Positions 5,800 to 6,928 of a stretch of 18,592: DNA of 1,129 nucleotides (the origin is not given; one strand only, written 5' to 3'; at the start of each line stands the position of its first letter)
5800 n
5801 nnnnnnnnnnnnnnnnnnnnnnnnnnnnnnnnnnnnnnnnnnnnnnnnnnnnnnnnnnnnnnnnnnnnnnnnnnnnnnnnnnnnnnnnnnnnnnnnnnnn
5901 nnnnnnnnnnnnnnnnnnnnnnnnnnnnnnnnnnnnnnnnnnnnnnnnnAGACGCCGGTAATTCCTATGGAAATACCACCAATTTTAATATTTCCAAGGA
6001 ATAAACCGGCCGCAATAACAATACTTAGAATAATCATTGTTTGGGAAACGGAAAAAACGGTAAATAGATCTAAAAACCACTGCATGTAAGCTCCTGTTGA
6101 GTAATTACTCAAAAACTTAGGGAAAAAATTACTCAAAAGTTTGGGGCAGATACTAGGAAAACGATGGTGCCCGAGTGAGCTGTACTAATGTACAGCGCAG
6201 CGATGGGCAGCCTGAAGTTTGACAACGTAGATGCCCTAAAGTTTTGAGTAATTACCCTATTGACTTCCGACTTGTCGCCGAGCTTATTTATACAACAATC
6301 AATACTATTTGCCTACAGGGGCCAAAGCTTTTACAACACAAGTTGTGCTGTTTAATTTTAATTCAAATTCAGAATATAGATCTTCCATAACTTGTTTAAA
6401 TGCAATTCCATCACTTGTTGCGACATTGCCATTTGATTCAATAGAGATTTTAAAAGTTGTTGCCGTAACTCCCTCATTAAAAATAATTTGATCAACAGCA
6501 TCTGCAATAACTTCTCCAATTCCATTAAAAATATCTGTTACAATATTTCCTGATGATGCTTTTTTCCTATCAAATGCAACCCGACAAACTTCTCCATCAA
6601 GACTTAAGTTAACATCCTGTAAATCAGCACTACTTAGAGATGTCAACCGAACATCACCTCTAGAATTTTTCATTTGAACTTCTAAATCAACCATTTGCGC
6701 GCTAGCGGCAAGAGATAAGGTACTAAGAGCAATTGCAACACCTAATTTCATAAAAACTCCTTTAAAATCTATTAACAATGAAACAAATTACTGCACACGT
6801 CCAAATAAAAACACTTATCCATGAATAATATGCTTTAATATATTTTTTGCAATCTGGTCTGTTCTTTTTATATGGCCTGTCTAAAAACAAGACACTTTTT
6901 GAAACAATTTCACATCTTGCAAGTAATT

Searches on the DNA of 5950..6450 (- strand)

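Call 4: search_rna_families(source=window, start=5950, end=6450, threshold=evalue, max_evalue=10, show_alignments=3)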
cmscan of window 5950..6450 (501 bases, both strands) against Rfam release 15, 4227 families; matches with E-value up to 10: 4.
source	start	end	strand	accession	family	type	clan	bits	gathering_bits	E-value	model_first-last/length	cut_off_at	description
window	6344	6393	-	RF01987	ZEB2_AS1_4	Gene; lncRNA;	-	22.2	50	4.9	23-78/78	no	ZEB2 antisense RNA 1 conserved region 4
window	6043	6084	+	RF01074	RF_site1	Cis-reg; frameshift_element;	-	16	40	2.8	1-40/40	no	Putative RNA-dependent RNA polymerase ribosomal frameshift site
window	5950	6021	-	RF03187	MIR1512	Gene; miRNA;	-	15.2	79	5.8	1-87/94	3'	MIR1512 microRNA precursor family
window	6385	6450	-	RF00735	mir-367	Gene; miRNA;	-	14.5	54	4.2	22-68/68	5'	mir-367 microRNA precursor family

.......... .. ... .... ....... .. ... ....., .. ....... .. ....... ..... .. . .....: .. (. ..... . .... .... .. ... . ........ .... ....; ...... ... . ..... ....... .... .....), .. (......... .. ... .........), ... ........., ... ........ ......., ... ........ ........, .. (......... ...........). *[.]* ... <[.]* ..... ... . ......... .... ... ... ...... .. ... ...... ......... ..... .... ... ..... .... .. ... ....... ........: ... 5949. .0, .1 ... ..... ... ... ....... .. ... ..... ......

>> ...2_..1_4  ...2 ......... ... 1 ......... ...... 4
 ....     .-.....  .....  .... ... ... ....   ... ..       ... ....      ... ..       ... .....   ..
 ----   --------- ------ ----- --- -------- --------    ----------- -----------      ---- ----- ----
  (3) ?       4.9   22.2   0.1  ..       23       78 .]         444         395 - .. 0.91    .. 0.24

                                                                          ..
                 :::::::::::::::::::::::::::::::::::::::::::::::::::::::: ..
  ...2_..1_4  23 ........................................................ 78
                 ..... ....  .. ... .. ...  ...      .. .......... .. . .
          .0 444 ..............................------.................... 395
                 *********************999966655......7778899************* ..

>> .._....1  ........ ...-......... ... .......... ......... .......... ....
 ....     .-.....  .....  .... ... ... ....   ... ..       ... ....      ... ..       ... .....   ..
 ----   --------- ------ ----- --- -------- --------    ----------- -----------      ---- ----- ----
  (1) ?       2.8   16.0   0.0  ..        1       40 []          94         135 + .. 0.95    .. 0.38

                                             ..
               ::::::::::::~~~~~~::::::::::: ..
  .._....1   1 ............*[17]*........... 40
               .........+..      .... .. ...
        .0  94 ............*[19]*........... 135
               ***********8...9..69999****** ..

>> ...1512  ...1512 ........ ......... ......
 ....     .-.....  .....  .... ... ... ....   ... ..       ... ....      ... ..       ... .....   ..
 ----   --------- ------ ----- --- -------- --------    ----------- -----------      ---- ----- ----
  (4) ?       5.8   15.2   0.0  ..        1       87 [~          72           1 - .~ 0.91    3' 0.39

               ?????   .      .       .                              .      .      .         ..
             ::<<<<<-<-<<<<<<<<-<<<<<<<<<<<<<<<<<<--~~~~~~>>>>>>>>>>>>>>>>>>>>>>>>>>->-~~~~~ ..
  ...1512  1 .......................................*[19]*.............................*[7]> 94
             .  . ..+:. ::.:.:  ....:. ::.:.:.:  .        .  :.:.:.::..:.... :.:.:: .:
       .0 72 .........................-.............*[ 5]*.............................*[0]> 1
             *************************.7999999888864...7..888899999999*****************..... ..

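Call 33: search_dna_similar(query=window:6093-6263:-, collection=plasmids, mode=distant, max_evalue=10, max_rows=25)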
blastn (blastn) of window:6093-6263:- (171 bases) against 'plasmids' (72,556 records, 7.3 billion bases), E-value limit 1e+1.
Records with a match: 12; places in all: 12; records where one place covers at least 80% of the query: 0.
Best place of each record, by identity: 95-99% 2; 90-95% 7; 80-90% 3.
By first word of the organism name: Clostridium 6; Gloeothece 1; Chondrinema 1; Aquabacterium 1; Staphylococcus 1; Mesomycoplasma 1; Serratia 1.
By predicted mobility (MOB-suite, as given by PLSDB): non-mobilizable 10; conjugative 1; mobilizable 1.
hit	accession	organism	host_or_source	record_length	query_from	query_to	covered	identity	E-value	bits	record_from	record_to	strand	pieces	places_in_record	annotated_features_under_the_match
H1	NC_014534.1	Gloeothece verrucosa PCC 7822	fresh water in rice field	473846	127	169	25%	81.8%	2e+0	39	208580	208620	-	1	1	FHA domain-containing serine/threonine-protein kinase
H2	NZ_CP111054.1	Chondrinema litorale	Seaweed,red alga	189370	132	164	19%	87.9%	1e-1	43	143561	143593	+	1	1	TonB-dependent receptor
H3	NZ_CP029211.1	Aquabacterium olei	cell culture,soil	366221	47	75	17%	89.7%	2e+0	40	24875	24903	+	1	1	VIT and VWA domain-containing protein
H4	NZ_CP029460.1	Clostridium novyi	swine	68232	128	153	15%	92.3%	2e+0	39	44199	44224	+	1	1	SGNH/GDSL hydrolase family protein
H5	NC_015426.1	Clostridium botulinum BKT015925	-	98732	128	153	15%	92.3%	2e+0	39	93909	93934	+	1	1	SGNH/GDSL hydrolase family protein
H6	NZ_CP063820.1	Clostridium botulinum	Mink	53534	128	153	15%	92.3%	2e+0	39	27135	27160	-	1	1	SGNH/GDSL hydrolase family protein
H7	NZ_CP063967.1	Clostridium botulinum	Chicken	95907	128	153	15%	92.3%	2e+0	39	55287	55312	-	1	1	SGNH/GDSL hydrolase family protein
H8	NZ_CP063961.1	Clostridium botulinum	Bovine,feces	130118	128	153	15%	92.3%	2e+0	39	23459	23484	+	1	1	none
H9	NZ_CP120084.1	Staphylococcus haemolyticus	Canis lupus familiaris,cell ...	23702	3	28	15%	92.3%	2e+0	39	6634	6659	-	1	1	beta-ketoacyl synthase N-terminal-like domain-containing protein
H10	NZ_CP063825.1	Clostridium botulinum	Ham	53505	128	153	15%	92.3%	2e+0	39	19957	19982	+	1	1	SGNH/GDSL hydrolase family protein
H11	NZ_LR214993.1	Mesomycoplasma hyopneumoniae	Pig,lung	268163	120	142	13%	95.7%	6e+0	38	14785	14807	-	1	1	FtsX-like permease family protein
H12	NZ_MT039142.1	Serratia entomophila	-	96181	49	71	13%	95.7%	6e+0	38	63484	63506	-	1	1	IS481 family transposase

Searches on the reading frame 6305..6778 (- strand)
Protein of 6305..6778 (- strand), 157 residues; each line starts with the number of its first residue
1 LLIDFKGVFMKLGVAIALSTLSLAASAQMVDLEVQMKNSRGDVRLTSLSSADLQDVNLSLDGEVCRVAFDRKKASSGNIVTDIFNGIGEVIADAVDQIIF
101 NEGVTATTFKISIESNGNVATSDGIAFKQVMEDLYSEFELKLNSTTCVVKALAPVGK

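Call 35: search_protein_families(library=pfam, proteins=[window:6305-6778:-])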
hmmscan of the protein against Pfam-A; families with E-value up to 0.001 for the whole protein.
window:6305-6778:- (157 aa): 0 families

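Call 54: find_encoding_contigs(protein=window:6305-6751:-, flank=3000, max_places=5)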
Protein window:6305-6751:- (148 aa): no gene with exactly this product is on record in the collection.
